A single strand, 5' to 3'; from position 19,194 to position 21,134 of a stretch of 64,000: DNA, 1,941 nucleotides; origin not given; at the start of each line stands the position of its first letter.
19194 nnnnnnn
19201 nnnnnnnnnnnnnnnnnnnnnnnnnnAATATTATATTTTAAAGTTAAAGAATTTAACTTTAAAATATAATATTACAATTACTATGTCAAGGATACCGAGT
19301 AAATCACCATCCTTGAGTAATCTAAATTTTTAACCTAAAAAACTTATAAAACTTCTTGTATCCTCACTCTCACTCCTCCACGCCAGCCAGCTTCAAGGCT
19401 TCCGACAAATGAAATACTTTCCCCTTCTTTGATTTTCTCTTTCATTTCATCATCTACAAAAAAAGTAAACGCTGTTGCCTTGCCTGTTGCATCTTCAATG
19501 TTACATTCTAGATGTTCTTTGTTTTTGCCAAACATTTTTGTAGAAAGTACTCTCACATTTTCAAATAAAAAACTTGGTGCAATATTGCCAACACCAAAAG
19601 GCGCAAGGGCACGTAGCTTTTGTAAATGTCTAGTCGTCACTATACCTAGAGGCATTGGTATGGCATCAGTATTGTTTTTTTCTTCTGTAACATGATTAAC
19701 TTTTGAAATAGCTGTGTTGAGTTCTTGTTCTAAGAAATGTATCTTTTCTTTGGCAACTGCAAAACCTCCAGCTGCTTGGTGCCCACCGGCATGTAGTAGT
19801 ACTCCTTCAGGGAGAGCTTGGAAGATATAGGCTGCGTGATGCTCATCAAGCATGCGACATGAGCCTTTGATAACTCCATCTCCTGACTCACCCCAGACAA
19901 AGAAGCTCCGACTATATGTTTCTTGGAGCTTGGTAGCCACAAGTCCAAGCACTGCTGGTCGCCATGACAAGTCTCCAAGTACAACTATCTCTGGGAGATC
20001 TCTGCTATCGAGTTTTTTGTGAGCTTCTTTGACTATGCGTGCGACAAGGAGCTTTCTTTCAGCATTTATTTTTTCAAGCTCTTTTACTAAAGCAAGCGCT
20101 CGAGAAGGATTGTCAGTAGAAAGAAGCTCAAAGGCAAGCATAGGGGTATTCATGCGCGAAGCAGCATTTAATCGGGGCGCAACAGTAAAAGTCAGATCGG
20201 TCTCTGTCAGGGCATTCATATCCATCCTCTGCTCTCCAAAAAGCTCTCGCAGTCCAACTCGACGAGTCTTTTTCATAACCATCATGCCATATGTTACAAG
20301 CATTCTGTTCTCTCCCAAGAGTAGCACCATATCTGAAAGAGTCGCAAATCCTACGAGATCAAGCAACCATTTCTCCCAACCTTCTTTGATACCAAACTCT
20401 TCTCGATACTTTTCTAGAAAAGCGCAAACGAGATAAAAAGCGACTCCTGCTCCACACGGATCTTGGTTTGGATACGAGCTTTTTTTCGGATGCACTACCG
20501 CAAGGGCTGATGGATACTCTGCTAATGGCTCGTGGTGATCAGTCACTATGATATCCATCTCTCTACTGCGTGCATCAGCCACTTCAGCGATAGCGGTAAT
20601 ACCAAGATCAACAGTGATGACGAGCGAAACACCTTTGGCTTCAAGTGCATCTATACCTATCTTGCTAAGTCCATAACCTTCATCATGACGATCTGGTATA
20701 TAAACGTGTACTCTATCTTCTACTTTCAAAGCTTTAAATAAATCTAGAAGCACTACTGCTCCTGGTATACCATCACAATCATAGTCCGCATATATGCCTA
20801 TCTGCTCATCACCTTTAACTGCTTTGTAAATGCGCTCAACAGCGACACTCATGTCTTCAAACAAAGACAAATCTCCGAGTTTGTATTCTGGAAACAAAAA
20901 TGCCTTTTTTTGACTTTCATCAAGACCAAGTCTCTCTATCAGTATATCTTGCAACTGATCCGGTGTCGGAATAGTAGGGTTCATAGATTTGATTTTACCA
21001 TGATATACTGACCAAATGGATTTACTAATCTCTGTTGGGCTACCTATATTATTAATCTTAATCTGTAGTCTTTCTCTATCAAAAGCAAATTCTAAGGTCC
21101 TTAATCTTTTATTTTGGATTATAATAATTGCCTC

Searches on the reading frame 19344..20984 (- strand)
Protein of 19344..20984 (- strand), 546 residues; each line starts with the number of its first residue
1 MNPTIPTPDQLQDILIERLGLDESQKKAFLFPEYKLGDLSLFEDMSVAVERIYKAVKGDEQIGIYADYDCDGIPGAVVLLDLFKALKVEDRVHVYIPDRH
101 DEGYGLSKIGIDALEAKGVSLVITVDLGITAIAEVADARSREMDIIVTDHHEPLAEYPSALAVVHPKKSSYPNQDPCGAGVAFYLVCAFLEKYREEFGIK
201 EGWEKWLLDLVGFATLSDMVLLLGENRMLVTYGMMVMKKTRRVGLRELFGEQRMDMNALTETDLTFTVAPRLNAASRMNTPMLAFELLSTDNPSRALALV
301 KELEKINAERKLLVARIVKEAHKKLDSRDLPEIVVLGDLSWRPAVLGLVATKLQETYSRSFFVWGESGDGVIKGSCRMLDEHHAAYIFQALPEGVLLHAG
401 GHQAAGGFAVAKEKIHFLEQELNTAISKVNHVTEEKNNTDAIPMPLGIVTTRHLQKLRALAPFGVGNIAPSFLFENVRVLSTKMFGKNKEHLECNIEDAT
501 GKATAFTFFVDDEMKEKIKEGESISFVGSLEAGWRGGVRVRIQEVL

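Call 4: search_protein_families(library=pfam, proteins=[window:19344-20984:-], max_evalue=1)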
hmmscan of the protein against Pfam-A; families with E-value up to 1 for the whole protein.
window:19344-20984:- (546 aa): 4 families
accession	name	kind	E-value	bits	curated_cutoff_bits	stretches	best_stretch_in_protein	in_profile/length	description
PF01368.27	DHH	-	1e-20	74.7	28.1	1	61-194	1-107/125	DHH family, N-terminal domain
PF17768.7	RecJ_OB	-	4.8e-16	59.2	27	1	443-542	4-103/107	RecJ OB domain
PF02272.25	DHHA1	-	6e-06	27.1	25.9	1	335-427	6-101/102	DHHA1 domain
PF01336.31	tRNA_anti-codon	-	0.00093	19.5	27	1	478-545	6-72/75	OB-fold nucleic acid binding domain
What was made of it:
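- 19344..20984 (-): recJ, the conserved upstream neighbour. In most relatives it is followed directly by rnhA. Pfam DHH, DHHA1 and RecJ_OB (call 4).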

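Call 15: find_related_loci(query=window:19344-20984:-, collection=genome_contigs, flank=8000)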
Query window:19344-20984:- (546 aa) in genome_contigs; peptide patterns used: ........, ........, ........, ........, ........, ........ (x = any residue, [..] = any of these).
330 stretches matched a pattern; 259 encode a relative of the query (tblastn E <= 1e-3); the best 80 are kept; 80 distinct loci.
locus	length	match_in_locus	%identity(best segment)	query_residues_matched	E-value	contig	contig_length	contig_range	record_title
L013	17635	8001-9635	84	1-545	0e+0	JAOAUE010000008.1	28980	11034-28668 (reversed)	MAG: Candidatus Paceibacterota bacterium isolate AF21_PE0_T2_S1_39_14 T2_S1_1406_length_28980_cov_8, whole genome shotgu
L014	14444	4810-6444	84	1-545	0e+0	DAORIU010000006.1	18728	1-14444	MAG TPA_asm: Candidatus Paceibacterota bacterium isolate AMR_MDS_5569 NODE_478_length_18728_cov_8.722969, whole genome s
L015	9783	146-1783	82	1-546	0e+0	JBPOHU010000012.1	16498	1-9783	MAG: Candidatus Nomurabacteria bacterium isolate MAG_26 c_000000384635, whole genome shotgun sequence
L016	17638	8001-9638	83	1-546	0e+0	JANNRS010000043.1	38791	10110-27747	MAG: Candidatus Paceibacterota bacterium isolate SOY_31_metabat_326 SOY_31_k141_1180059, whole genome shotgun sequence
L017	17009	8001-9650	78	1-546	0e+0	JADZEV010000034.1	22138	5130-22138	MAG: Candidatus Nomurabacteria bacterium isolate SJ839 c_000001321363, whole genome shotgun sequence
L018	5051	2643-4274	78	1-544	0e+0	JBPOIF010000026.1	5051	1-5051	MAG: Candidatus Nomurabacteria bacterium isolate MAG_725 c_000000444804, whole genome shotgun sequence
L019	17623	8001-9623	77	4-544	0e+0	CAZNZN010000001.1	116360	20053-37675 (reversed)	MAG TPA_asm: uncultured Candidatus Saccharibacteria bacterium isolate SRP135725_co1_383 genome assembly, contig: NODE_75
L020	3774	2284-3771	80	1-494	0e+0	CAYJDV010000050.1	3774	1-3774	MAG TPA_asm: uncultured Candidatus Saccharibacteria bacterium isolate ERP123247_co1_29 genome assembly, contig: NODE_179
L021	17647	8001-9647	66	1-545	0e+0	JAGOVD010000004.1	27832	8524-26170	MAG: Candidatus Paceibacterota bacterium isolate Gw_Eff_bin_539 Gw_Eff_3242_length_27832_cov_7.793611, whole genome shot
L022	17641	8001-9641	67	1-545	0e+0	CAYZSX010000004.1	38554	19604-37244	MAG TPA_asm: uncultured Candidatus Saccharibacteria bacterium isolate SRP133034_co1_51 genome assembly, contig: NODE_927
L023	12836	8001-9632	67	7-546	0e+0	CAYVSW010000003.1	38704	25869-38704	MAG TPA_asm: uncultured Candidatus Saccharibacteria bacterium isolate SRP219642_co7_46 genome assembly, contig: NODE_136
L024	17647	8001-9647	65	1-545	0e+0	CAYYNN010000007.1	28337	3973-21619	MAG TPA_asm: uncultured Candidatus Saccharibacteria bacterium isolate SRP285395_co2_171 genome assembly, contig: NODE_26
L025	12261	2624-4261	65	1-545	0e+0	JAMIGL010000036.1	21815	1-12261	MAG: Candidatus Paceibacterota bacterium isolate UR_AS_metabat.84 k201_2184979, whole genome shotgun sequence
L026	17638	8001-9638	66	1-546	0e+0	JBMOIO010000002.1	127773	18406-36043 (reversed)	MAG: Minisyncoccia bacterium isolate Deming_bin.451 contig124, whole genome shotgun sequence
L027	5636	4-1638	67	1-546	0e+0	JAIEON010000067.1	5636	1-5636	MAG: Patescibacteria group bacterium isolate co.spades.DASTOOL.1kb_105 c_000000407703, whole genome shotgun sequence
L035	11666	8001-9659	64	1-546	0e+0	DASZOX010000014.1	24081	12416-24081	MAG TPA_asm: Candidatus Paceibacterota bacterium isolate SMAG_U5956 k141_674453, whole genome shotgun sequence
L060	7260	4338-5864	46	10-513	1e-139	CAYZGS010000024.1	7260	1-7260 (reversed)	MAG TPA_asm: uncultured Candidatus Saccharibacteria bacterium isolate SRP062349_co1_62 genome assembly, contig: NODE_297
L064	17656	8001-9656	43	15-545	4e-139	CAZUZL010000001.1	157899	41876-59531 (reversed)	MAG TPA_asm: uncultured Candidatus Saccharibacteria bacterium isolate SRP296810_co1_403 genome assembly, contig: NODE_87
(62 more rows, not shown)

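Call 84: search_protein_families(library=pfam, proteins=[L035:9697-11067:+, L064:9675-10478:+, L060:6024-6575:-], max_evalue=0.01)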
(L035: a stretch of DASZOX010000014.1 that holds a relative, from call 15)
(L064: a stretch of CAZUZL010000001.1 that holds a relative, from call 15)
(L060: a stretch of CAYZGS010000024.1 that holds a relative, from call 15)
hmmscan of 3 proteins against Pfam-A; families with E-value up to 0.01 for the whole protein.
L035:9697-11067:+ (456 aa): 1 family
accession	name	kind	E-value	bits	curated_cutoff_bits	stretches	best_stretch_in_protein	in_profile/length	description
PF01566.24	Nramp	-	2.6e-82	277.2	29.8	1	64-429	2-356/357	Natural resistance-associated macrophage protein-like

L064:9675-10478:+ (267 aa): 1 family
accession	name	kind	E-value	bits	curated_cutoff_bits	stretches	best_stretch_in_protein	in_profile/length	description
PF08299.17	Bac_DnaA_C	-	2.1e-05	24.9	31.5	1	167-225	4-59/69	Bacterial dnaA protein helix-turn-helix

L060:6024-6575:- (183 aa): 3 families
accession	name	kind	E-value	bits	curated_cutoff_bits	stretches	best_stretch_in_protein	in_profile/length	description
PF20803.2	PaaX_M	-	2.3e-14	53.7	24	1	114-175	10-71/83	PaaX protein central Cas2-like domain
PF09827.14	CRISPR_Cas2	-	2.1e-06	28.3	23.8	1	113-165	3-51/74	CRISPR associated protein Cas2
PF18918.5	DUF5669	-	0.0061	16.5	25.9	1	53-96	28-70/76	Family of unknown function (DUF5669)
